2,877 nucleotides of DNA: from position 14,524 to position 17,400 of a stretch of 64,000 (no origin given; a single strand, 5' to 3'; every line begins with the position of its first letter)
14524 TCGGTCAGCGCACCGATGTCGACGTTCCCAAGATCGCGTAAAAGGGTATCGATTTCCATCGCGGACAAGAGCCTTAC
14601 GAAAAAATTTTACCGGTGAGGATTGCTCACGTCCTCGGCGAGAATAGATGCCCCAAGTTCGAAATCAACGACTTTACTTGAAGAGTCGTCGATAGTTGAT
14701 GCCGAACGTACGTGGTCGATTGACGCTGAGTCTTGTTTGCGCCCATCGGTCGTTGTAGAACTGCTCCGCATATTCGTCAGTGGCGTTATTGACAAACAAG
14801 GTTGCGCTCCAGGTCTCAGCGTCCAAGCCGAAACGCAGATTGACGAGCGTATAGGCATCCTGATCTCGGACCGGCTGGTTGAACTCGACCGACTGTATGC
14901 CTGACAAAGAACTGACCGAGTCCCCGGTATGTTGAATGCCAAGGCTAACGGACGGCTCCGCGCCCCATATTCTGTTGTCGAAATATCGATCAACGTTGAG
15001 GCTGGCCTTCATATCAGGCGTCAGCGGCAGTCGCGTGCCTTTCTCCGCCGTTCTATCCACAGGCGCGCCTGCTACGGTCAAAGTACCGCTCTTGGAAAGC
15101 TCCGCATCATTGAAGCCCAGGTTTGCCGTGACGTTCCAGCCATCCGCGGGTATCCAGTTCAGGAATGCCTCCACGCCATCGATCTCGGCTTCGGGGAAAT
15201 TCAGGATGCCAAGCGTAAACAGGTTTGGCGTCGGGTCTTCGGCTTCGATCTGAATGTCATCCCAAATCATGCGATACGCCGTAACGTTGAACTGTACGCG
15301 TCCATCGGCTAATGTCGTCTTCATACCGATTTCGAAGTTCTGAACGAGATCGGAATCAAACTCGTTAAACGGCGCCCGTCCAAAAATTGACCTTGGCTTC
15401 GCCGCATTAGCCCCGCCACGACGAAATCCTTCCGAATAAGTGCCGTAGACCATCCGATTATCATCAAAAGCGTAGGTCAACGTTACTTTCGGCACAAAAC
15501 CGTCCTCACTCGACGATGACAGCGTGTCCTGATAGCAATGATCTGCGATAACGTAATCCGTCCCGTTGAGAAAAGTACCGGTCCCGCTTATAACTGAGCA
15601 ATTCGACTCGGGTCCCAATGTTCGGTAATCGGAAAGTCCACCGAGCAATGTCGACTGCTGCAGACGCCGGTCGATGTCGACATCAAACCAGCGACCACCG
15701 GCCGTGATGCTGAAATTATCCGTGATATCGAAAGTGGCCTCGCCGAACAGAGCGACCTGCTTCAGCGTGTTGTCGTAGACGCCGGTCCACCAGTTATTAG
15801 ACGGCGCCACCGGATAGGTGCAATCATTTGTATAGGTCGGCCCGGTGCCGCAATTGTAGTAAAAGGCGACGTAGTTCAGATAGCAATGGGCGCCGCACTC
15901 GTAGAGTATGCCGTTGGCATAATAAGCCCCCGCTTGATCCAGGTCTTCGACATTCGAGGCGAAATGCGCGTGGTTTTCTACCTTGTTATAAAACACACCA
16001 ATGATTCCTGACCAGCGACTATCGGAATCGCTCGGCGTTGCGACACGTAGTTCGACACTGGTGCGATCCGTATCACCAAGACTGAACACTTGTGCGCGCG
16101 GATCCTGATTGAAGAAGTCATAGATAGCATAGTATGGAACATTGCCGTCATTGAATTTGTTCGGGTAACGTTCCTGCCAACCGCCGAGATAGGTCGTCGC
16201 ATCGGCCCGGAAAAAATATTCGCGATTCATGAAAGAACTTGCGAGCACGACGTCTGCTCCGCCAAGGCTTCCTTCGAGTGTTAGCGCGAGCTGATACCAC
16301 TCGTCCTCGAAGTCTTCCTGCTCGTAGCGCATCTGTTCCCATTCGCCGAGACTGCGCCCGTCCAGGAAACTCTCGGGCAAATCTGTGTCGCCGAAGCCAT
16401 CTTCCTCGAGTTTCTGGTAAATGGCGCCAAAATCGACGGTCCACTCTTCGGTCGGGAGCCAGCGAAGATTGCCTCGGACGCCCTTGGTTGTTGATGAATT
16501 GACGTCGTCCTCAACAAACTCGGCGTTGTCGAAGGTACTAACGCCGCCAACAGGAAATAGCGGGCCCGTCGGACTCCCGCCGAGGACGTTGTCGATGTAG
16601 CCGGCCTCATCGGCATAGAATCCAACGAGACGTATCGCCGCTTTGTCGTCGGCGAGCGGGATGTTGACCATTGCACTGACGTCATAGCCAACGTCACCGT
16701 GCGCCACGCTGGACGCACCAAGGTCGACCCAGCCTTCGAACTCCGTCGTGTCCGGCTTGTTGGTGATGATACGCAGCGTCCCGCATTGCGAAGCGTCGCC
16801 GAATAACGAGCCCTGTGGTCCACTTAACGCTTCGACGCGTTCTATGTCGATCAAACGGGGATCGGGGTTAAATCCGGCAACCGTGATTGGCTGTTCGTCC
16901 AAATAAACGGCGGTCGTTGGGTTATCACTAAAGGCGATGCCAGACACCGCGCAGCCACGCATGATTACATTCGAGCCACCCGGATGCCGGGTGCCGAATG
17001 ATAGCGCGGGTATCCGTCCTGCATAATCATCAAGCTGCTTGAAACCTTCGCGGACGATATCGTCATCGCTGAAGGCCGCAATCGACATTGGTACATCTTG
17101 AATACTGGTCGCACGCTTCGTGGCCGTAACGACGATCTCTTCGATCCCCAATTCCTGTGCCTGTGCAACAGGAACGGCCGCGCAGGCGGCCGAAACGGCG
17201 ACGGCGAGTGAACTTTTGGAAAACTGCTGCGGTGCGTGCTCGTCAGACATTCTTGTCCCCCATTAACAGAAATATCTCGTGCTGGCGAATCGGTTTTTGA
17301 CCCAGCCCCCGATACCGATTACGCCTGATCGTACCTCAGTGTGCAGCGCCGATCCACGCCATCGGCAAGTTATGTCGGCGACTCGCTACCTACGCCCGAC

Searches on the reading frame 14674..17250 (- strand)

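Call 57: search_protein_families(library=pfam, proteins=[window:14674-17250:-], max_evalue=0.00001)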
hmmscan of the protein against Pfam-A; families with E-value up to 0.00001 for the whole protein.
window:14674-17250:- (858 aa): 2 families
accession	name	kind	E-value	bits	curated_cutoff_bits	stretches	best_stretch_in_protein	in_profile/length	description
PF00593.30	TonB_dep_Rec_b-barrel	-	4.6e-31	109.6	27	1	360-822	22-435/436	TonB dependent receptor-like, beta-barrel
PF07715.20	Plug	-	1.1e-09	39.2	23.9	1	50-155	2-104/107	TonB-dependent Receptor Plug Domain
